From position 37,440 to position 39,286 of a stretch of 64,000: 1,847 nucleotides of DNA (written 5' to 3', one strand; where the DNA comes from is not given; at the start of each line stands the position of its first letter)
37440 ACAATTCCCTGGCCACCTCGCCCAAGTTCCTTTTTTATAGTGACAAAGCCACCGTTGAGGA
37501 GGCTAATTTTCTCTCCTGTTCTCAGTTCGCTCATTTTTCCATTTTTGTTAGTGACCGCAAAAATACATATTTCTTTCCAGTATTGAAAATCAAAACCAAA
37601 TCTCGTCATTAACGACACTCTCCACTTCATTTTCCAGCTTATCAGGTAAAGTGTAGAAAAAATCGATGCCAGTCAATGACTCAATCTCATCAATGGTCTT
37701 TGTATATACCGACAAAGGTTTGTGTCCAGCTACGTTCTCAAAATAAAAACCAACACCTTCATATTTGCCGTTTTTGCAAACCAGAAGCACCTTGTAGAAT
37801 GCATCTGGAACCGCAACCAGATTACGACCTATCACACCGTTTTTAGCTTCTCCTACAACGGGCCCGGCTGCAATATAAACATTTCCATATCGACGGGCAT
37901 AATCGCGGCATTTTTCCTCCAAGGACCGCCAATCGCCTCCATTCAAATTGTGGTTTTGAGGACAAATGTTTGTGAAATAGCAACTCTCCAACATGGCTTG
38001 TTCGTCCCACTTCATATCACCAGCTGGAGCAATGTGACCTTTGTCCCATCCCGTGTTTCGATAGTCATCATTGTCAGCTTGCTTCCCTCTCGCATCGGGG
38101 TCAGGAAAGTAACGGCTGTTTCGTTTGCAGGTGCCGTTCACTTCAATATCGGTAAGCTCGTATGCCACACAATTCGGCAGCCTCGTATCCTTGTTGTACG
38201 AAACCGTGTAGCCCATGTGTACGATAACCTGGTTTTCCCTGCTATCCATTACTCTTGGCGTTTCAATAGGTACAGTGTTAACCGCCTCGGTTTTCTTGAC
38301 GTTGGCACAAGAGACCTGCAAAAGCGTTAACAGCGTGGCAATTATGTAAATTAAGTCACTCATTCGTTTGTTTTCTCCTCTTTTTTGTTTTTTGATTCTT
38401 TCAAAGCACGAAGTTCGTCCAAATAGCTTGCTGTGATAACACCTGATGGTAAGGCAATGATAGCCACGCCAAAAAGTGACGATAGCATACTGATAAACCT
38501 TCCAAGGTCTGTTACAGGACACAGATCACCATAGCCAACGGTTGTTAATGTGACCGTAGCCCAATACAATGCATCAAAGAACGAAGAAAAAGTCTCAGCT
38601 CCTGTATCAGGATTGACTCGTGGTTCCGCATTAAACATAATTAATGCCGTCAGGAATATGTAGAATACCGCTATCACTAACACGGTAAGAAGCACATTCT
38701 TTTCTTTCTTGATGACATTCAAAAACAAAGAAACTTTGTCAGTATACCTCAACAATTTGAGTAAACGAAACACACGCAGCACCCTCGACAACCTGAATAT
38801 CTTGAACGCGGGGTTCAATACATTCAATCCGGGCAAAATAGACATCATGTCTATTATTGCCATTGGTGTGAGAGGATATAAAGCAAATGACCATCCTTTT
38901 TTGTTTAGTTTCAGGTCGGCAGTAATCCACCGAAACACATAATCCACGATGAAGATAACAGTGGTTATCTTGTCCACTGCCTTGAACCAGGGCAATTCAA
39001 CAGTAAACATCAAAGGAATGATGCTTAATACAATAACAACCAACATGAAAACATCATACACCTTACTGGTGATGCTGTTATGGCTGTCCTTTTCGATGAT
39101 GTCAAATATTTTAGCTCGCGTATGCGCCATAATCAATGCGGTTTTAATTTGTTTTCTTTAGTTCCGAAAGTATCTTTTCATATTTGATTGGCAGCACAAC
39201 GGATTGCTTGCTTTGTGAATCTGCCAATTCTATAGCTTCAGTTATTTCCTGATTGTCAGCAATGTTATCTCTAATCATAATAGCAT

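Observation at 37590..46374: Complete His-Xaa-Ser (HxsA/D/B/C) radical-SAM cassette inside a tightly coupled nine-gene operon with a voltage-gated K+ channel, a secreted nuclease and three unrecognisable proteins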

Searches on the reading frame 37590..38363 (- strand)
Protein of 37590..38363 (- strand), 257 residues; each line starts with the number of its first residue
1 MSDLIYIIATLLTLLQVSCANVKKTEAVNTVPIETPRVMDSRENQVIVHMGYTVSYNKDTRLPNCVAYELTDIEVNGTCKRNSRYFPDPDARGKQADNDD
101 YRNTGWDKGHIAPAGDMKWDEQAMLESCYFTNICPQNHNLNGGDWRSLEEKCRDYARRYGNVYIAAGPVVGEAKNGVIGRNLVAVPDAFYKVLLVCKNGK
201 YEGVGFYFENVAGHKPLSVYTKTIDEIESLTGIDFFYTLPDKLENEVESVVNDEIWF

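Call 3: search_protein_families(library=ncbifam, proteins=[window:37590-38363:-], max_evalue=0.01)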
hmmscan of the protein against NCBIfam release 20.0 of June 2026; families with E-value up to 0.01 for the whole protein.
window:37590-38363:- (257 aa): 0 families

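Call 4: search_protein_families(library=pfam, proteins=[window:37590-38363:-], max_evalue=0.01)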
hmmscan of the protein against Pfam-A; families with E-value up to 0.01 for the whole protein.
window:37590-38363:- (257 aa): 2 families
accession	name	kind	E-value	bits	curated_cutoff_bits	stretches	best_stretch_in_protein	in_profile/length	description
PF01223.29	Endonuclease_NS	-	2.1e-50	171.9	23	1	43-241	15-222/223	DNA/RNA non-specific endonuclease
PF13930.12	Endonuclea_NS_2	-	0.0018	18.9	27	1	130-158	72-100/132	DNA/RNA non-specific endonuclease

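Call 5: search_protein_families(library=padloc, proteins=[window:37590-38363:-], max_evalue=0.01)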
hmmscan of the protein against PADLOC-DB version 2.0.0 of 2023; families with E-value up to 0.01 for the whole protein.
window:37590-38363:- (257 aa): 0 families

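Call 51: search_solved_structures(query=window:37590-38363:-, max_evalue=0.00001, show_alignments=1)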
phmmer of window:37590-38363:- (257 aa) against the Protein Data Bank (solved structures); distinct sequences matched with E-value up to 0.00001: 18.
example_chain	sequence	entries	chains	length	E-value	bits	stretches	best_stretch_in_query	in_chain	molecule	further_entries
7r6v_D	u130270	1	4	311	7e-27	97.6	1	49-239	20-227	Nuclease EXOG, mitochondrial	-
5t3v_A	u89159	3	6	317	7.4e-27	97.5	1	49-239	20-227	Nuclease EXOG, mitochondrial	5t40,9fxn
4a1n_A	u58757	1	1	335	8.8e-27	97.2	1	49-239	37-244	NUCLEASE EXOG, MITOCHONDRIAL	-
7r6t_D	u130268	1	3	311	1.8e-25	93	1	49-239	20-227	Nuclease EXOG, mitochondrial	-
5t4i_A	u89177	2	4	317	1.9e-25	92.9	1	49-239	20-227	Nuclease EXOG, mitochondrial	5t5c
5zki_A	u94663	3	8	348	2.4e-25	92.5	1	49-239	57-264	Nuclease EXOG, mitochondrial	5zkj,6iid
6m3f_B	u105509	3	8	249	3.7e-23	85.4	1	50-236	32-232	Endonuclease G, mitochondrial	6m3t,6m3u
6lyf_A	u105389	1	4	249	7e-23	84.5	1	50-236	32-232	Endonuclease G, mitochondrial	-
6njt_A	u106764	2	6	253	7.3e-23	84.4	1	50-236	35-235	Endonuclease G, mitochondrial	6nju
9m0g_A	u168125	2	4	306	5.4e-22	81.6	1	51-236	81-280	Endonuclease G, mitochondrial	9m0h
3ism_A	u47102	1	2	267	1.7e-20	76.6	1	46-239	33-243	CG8862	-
2o3b_A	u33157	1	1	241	3.6e-19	72.3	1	42-252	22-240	Nuclease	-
1zm8_A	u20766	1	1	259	4.7e-19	71.9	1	42-252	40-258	Nuclease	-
4qn0_A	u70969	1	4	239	2.7e-18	69.4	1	49-242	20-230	Endonuclease G, mitochondrial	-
3s5b_A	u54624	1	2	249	3.3e-18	69.2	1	49-242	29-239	Endonuclease G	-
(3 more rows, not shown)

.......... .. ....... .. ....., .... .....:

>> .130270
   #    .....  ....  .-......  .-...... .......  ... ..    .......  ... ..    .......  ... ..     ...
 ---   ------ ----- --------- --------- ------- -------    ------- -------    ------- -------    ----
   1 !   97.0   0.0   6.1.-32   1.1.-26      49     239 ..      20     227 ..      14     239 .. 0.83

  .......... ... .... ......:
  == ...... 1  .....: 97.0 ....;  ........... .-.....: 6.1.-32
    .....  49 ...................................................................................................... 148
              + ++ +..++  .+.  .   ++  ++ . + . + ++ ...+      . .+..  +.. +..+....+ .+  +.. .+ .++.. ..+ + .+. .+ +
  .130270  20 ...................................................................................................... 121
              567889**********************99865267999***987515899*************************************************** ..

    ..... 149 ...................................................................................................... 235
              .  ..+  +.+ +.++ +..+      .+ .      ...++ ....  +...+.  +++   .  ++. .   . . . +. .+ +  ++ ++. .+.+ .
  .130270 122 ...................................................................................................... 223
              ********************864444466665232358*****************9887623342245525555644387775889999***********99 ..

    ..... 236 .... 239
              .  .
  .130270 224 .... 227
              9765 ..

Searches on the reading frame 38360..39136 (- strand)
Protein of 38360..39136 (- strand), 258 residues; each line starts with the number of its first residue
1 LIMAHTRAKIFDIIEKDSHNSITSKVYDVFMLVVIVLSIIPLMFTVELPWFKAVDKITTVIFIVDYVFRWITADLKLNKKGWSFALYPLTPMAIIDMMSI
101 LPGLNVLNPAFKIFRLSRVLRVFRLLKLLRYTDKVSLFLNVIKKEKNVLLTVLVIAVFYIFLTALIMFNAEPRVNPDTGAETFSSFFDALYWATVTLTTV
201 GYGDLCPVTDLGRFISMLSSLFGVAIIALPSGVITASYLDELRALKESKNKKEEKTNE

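Call 3: search_protein_families(library=ncbifam, proteins=[window:38360-39136:-], max_evalue=0.01)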
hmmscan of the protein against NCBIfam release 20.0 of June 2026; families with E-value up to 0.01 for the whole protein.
window:38360-39136:- (258 aa): 2 families
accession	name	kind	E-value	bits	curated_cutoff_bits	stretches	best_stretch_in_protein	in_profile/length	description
NF040645.1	K_channel_Meth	equivalog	7e-13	48.9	300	1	35-225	23-196/203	hyperpolarization-activated voltage-gated potassium channel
NF007828.0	PRK10537.1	equivalog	0.0014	17.7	425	1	183-228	176-221/403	voltage-gated potassium channel protein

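Call 4: search_protein_families(library=pfam, proteins=[window:38360-39136:-], max_evalue=0.01)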
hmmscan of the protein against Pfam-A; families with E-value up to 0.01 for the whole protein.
window:38360-39136:- (258 aa): 2 families
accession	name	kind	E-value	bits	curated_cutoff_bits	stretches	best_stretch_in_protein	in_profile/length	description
PF00520.37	Ion_trans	-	6.1e-31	107.9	25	1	25-238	2-233/241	Ion transport protein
PF07885.22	Ion_trans_2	-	1.5e-16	60.4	22.5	1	151-234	5-73/79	Ion channel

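Call 5: search_protein_families(library=padloc, proteins=[window:38360-39136:-], max_evalue=0.01)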
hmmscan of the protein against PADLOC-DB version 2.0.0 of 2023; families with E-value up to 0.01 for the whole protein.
window:38360-39136:- (258 aa): 0 families

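Call 50: search_solved_structures(query=window:38360-39130:-, max_evalue=0.00001)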
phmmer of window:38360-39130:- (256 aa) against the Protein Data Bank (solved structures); distinct sequences matched with E-value up to 0.00001: 171 (the best 60 are shown).
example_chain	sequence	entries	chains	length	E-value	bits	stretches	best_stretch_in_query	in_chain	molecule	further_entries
9ven_A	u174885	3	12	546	4.1e-21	78.7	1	3-241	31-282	Potassium voltage-gated channel subfamily KQT member 1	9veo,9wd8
6uzz_A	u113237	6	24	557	4.3e-21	78.6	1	3-241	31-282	Potassium voltage-gated channel subfamily KQT member 1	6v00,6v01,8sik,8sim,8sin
9u7f_A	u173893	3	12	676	6.9e-21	77.9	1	3-241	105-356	Potassium voltage-gated channel subfamily KQT member 1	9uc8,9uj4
7xni_A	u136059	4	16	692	7.3e-21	77.8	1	3-241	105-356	Potassium voltage-gated channel subfamily KQT member 1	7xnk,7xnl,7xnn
9vec_J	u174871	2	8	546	7.8e-21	77.8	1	3-241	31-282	Potassium voltage-gated channel subfamily KQT member 1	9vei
8sd3_A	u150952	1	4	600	1.8e-20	76.6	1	2-244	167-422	Potassium voltage-gated channel subfamily B member 1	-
9j38_A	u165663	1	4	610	2.4e-20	76.1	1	30-245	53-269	Potassium voltage-gated channel subfamily KQT member 5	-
9liz_A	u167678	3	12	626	2.6e-20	76.1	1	30-245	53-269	Potassium voltage-gated channel subfamily KQT member 5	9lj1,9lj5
9o10_B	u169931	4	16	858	3e-20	75.9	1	2-244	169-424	Potassium voltage-gated channel subfamily B member 1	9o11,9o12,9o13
12dk_A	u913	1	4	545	3.1e-20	75.8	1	3-241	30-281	Potassium voltage-gated channel subfamily KQT member 1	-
10nl_G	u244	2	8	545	6.2e-20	74.8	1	25-241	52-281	Potassium voltage-gated channel subfamily KQT member 1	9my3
5vms_A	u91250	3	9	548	6.3e-20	74.8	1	25-241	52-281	Potassium voltage-gated channel subfamily KQT member 1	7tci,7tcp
8sda_A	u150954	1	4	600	6.9e-20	74.7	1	2-244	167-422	Potassium voltage-gated channel subfamily B member 1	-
9clv_A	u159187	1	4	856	1e-19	74.1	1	109-236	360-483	Potassium voltage-gated channel subfamily A member 3/mVenus fusion protein,Green fluoresce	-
9x5j_D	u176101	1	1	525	1.7e-19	73.4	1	50-246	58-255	Potassium voltage-gated channel subfamily KQT member 2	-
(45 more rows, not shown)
